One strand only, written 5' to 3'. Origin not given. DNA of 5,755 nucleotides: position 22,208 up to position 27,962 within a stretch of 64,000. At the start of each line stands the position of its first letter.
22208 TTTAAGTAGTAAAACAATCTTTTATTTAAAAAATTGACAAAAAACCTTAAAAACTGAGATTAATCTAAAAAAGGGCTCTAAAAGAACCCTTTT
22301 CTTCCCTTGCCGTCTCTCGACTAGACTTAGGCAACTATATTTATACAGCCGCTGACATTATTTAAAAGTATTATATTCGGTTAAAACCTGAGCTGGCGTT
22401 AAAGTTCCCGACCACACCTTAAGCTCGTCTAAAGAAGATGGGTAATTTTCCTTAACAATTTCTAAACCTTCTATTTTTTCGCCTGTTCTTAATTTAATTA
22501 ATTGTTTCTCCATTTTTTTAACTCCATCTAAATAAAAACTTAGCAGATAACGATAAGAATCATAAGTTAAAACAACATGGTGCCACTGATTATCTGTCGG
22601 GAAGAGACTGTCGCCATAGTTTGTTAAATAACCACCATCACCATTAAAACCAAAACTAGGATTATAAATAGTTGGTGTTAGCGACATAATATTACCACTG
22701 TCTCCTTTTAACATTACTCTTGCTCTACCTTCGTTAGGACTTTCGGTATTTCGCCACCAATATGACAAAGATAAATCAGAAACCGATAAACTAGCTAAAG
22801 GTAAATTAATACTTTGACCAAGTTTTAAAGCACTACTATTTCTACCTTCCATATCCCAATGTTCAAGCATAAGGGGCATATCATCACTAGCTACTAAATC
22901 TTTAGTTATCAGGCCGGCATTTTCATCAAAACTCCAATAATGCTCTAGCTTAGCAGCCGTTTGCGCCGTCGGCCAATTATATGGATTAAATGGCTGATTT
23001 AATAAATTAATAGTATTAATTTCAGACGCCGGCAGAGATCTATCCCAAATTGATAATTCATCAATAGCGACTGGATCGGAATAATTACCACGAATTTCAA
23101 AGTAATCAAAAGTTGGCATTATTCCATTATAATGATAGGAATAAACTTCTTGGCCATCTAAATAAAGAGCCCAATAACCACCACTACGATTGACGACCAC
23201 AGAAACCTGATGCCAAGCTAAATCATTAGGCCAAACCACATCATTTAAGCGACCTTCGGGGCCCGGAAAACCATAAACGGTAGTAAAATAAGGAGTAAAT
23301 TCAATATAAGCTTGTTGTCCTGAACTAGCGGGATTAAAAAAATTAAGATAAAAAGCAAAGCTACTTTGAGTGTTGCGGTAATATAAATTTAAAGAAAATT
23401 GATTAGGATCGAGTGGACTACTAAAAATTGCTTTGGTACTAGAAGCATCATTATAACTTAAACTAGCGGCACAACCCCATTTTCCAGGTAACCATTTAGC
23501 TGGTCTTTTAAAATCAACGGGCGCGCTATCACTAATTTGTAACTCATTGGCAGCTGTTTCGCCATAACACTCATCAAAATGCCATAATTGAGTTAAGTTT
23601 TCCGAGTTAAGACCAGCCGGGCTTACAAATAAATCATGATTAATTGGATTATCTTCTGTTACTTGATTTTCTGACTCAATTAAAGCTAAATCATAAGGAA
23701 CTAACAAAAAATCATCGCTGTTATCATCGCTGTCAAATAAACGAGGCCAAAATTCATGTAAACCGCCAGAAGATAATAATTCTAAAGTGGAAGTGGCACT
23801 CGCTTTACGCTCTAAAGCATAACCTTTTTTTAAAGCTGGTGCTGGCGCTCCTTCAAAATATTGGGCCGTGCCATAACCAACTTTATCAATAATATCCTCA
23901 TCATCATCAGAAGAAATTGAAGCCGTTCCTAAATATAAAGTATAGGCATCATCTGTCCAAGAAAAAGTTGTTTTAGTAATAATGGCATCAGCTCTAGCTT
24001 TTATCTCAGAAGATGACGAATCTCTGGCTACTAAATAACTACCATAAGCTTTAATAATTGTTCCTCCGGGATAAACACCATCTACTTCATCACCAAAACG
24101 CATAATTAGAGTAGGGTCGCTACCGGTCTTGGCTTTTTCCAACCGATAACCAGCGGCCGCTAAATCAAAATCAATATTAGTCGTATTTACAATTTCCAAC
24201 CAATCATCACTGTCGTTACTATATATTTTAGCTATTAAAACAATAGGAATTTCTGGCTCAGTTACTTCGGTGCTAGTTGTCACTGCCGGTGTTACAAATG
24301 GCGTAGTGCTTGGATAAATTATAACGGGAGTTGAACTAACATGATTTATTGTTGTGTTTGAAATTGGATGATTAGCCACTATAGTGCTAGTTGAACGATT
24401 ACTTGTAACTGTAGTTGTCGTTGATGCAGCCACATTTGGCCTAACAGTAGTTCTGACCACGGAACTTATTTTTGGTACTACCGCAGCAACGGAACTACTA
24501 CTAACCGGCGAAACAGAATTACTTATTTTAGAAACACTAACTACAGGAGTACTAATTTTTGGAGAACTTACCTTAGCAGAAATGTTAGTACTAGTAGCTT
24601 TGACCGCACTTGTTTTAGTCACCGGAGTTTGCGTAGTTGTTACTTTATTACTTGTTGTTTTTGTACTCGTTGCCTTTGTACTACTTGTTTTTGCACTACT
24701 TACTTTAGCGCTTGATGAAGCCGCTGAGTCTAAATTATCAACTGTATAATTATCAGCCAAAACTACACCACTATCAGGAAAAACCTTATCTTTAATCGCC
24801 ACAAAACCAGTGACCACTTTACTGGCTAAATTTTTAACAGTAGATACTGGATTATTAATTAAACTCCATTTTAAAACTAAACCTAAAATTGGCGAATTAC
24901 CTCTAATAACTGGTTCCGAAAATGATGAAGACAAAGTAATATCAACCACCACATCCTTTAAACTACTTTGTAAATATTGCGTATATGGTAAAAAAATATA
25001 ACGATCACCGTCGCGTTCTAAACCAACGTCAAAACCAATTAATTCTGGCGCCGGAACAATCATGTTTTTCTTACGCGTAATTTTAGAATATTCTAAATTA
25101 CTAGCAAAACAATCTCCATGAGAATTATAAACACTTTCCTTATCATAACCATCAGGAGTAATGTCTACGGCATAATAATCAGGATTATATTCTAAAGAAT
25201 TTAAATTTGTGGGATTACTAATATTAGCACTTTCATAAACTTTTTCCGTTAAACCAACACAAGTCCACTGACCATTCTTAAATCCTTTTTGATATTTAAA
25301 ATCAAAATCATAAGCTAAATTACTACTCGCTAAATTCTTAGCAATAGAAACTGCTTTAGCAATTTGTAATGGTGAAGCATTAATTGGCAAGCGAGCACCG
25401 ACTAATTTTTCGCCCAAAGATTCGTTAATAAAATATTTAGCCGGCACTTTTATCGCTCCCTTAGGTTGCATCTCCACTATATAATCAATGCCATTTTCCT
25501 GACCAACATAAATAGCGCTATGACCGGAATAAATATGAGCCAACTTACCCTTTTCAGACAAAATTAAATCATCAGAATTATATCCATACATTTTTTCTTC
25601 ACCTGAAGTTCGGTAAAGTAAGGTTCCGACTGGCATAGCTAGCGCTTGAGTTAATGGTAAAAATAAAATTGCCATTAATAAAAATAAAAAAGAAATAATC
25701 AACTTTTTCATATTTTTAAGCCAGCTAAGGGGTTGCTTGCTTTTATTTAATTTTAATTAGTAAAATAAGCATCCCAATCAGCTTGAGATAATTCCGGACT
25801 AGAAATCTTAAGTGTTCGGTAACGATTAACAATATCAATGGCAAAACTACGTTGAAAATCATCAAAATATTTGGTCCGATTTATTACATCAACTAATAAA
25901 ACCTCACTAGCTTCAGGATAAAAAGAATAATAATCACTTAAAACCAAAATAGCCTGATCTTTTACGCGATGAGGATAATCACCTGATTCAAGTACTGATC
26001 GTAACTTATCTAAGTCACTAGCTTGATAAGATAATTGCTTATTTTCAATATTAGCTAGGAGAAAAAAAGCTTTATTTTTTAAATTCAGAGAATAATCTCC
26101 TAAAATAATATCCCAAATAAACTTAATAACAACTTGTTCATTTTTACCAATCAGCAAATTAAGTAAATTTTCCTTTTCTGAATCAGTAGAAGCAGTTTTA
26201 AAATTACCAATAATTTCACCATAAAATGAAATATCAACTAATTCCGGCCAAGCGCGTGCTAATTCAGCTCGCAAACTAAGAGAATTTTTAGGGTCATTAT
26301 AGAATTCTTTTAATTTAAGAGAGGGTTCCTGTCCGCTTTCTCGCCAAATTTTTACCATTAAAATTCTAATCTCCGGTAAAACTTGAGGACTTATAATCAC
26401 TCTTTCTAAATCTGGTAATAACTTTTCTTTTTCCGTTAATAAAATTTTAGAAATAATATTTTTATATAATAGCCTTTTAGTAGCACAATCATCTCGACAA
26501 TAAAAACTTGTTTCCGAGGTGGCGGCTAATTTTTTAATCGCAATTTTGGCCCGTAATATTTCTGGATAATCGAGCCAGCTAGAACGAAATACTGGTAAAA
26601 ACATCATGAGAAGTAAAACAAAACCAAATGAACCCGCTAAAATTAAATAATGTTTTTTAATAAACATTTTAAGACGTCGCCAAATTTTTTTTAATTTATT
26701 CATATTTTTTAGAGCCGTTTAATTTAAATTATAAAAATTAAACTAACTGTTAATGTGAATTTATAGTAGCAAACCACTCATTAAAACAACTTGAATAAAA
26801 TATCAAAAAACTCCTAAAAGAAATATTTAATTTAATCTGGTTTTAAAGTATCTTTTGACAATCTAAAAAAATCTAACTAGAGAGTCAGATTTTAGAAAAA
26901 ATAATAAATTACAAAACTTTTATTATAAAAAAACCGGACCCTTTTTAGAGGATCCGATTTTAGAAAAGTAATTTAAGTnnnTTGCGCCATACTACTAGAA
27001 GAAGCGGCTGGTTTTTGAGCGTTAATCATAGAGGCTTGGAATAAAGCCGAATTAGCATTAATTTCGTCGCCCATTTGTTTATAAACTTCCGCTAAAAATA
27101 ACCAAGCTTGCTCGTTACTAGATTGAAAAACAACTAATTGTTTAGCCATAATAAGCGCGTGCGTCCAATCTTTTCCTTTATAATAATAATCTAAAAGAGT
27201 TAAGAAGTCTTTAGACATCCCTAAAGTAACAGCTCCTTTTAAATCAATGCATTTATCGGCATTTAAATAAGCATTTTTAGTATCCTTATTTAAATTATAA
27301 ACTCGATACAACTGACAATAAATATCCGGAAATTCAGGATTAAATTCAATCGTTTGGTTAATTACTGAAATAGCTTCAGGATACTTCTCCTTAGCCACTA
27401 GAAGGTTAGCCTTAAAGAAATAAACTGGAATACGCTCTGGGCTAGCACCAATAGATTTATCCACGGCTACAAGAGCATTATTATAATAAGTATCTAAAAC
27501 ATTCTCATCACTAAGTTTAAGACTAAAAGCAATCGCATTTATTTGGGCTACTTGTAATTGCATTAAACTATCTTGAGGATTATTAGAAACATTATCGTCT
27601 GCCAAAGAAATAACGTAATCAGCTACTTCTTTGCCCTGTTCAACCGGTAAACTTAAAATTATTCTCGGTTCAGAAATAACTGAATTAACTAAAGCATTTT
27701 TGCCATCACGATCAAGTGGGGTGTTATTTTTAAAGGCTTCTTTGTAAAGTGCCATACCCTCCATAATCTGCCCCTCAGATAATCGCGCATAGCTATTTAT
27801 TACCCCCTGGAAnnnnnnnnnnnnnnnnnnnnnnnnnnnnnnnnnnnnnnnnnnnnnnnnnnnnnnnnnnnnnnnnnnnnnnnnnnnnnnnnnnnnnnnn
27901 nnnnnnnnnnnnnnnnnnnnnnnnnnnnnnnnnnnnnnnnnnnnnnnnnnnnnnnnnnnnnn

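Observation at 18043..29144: Candidate surface-protein O-glycosylation system: PGT plus two GT4 enzymes and a Wzy_C-TPR protein between two giant S/T-rich secreted proteins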

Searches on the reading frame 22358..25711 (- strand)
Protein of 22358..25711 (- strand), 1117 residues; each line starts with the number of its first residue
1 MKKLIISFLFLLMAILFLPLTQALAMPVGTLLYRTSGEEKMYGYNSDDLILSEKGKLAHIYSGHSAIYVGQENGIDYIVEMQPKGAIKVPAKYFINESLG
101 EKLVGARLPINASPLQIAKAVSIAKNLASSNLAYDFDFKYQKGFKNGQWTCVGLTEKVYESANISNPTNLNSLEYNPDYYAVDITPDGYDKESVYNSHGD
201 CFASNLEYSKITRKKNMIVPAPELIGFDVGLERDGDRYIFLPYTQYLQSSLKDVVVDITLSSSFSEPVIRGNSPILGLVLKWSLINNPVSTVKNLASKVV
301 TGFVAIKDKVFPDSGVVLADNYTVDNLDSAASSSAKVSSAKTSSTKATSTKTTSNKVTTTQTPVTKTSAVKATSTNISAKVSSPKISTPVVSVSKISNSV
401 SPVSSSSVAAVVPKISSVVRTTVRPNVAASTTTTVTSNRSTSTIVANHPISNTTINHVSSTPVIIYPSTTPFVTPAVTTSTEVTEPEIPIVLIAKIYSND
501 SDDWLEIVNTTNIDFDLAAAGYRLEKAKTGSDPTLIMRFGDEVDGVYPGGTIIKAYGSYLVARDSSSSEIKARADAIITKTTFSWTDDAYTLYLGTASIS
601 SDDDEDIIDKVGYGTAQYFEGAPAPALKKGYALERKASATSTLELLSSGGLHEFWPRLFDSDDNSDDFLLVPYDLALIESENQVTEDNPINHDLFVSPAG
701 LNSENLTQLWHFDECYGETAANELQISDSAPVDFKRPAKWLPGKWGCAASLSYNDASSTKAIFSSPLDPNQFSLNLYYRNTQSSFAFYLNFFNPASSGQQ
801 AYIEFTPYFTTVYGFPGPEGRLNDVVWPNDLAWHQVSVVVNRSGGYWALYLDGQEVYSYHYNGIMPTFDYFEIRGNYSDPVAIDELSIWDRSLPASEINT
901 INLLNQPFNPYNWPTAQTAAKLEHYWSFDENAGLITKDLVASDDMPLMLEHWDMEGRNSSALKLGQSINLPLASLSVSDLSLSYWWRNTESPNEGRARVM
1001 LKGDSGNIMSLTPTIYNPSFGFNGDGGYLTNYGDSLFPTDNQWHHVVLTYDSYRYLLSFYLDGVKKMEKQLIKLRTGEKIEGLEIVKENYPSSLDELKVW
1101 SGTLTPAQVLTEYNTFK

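Call 5: search_protein_families(library=pfam, proteins=[window:22358-25711:-], max_evalue=0.01)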
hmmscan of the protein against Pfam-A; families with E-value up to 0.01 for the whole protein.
window:22358-25711:- (1117 aa): 2 families
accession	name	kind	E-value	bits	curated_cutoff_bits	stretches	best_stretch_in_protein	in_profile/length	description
PF13385.13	Laminin_G_3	-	9.7e-23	81.4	27.6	2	966-1109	5-150/151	Concanavalin A-like lectin/glucanases superfamily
PF00932.25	LTD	-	6e-07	30.3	34.3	1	491-614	8-108/109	Lamin Tail Domain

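Call 6: search_protein_families(library=ncbifam, proteins=[window:22358-25711:-], max_evalue=0.01)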
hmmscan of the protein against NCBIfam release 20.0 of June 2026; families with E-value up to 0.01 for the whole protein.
window:22358-25711:- (1117 aa): 0 families

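Call 36: search_solved_structures(query=window:22358-25711:-, max_evalue=1)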
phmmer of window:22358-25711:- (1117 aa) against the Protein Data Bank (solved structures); distinct sequences matched with E-value up to 1: 7.
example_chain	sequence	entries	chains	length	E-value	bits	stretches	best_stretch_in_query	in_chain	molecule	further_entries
1y9l_A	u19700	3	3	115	0.28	12.3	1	828-887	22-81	Lipoprotein mxiM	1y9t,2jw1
1ex0_A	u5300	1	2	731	0.52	11.4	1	103-209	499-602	COAGULATION FACTOR XIII A CHAIN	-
4kty_A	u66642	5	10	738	0.92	10.6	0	103-209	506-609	Coagulation factor XIII A chain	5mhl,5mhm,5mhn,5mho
1fie_A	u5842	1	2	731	0.92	10.5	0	103-209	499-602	COAGULATION FACTOR XIII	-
1evu_A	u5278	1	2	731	0.94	10.5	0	103-209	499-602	COAGULATION FACTOR XIII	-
1f13_A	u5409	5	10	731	0.94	10.5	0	103-209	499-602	CELLULAR COAGULATION FACTOR XIII ZYMOGEN | COAGULATION FACTOR XIII | PROTEIN (COAGULATION FACTOR XIII)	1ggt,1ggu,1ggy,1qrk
8cmt_A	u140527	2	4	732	0.94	10.5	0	103-209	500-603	Coagulation factor XIII A chain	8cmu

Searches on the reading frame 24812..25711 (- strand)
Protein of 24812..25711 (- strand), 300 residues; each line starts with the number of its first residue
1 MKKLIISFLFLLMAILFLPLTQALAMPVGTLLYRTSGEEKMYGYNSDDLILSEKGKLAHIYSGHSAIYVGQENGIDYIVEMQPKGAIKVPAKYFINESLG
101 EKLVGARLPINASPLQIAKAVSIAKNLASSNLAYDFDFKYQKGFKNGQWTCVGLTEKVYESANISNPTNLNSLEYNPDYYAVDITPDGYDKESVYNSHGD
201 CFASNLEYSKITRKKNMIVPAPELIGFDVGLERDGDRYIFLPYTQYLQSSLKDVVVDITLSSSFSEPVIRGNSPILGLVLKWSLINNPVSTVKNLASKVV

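Call 75: search_protein_families(library=pfam, proteins=[window:24812-25711:-], max_evalue=10)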
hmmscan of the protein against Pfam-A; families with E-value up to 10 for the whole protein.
window:24812-25711:- (300 aa): 1 family
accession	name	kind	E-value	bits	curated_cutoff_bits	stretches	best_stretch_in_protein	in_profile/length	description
PF05708.18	Peptidase_C92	-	3.2e-07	31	27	1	57-168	20-127/166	Permuted papain-like amidase enzyme, YaeF/YiiX, C92 family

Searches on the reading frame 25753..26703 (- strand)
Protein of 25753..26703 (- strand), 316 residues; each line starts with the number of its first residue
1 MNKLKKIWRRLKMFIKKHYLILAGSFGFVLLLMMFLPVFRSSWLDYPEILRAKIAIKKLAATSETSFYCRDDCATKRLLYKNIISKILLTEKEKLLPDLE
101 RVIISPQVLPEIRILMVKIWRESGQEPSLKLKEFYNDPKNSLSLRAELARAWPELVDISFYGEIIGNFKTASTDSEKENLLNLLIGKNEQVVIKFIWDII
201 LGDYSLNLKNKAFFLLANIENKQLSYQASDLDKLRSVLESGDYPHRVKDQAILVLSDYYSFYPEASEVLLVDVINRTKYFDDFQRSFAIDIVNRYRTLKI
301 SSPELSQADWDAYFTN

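Call 5: search_protein_families(library=pfam, proteins=[window:25753-26703:-], max_evalue=0.01)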
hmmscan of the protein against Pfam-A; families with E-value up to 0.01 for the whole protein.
window:25753-26703:- (316 aa): 0 families

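Call 6: search_protein_families(library=ncbifam, proteins=[window:25753-26703:-], max_evalue=0.01)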
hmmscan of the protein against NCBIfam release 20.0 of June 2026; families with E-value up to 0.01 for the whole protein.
window:25753-26703:- (316 aa): 0 families

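Call 74: search_solved_structures(query=window:25753-26703:-, max_evalue=10)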
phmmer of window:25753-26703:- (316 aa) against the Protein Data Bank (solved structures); distinct sequences matched with E-value up to 10: 3.
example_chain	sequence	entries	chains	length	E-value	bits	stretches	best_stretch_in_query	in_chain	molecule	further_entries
1x2l_A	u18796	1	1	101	0.16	14.6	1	117-153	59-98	Homeobox protein Cux-2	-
6ae2_A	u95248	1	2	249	0.37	13.4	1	214-291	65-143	Csm3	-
7xxf_A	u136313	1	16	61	0.57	12.8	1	7-48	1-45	Light-harvesting protein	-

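Call 75: search_protein_families(library=pfam, proteins=[window:25753-26703:-], max_evalue=10)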
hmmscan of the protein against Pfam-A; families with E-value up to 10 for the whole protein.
window:25753-26703:- (316 aa): 1 family
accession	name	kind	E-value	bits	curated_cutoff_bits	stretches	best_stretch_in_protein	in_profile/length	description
PF21315.3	FAN1_HTH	-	0.023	15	27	1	31-62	47-78/82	FAN1, HTH domain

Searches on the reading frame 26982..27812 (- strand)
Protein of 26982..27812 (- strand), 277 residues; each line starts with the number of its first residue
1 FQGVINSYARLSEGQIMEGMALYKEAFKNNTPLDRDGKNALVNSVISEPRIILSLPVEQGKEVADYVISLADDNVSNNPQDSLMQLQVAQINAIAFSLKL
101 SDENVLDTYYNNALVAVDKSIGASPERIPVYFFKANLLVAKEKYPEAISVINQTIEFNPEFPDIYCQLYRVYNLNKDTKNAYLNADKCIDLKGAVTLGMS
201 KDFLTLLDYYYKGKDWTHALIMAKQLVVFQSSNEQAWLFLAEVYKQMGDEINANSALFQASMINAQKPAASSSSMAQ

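Call 73: find_homologous_proteins(query=window:26982-27812:-, max_evalue=0.001)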
Query window:26982-27812:- (277 aa): 6 proteins with E <= 0.001 among 435 candidates.
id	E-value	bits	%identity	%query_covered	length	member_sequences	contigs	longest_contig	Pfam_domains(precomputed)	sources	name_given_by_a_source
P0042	2.8e-104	366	63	100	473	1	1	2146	PF14559.13,PF13431.13,PF09295.17,PF13428.13,PF04932.21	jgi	jgi:Lipid A core - O-antigen ligase and related enzymes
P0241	2.9e-97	343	58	95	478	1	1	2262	PF14559.13,PF13431.13,PF12569.15,PF09295.17,PF13428.13,PF13181.13,PF04932.21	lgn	-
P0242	5.6e-77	277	47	96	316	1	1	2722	PF14559.13,PF13431.13,PF13414.13,PF12569.15,PF13432.13,PF13428.13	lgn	-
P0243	7.1e-47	178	60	47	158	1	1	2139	PF13428.13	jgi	-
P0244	4.0e-45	172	37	96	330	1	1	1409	PF14559.13,PF13431.13,PF23914.2,PF00515.35,PF13432.13,PF13428.13,PF13181.13,PF07719.24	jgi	jgi:tetratricopeptide (TPR) repeat protein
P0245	1.6e-44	170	57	52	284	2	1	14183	-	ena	-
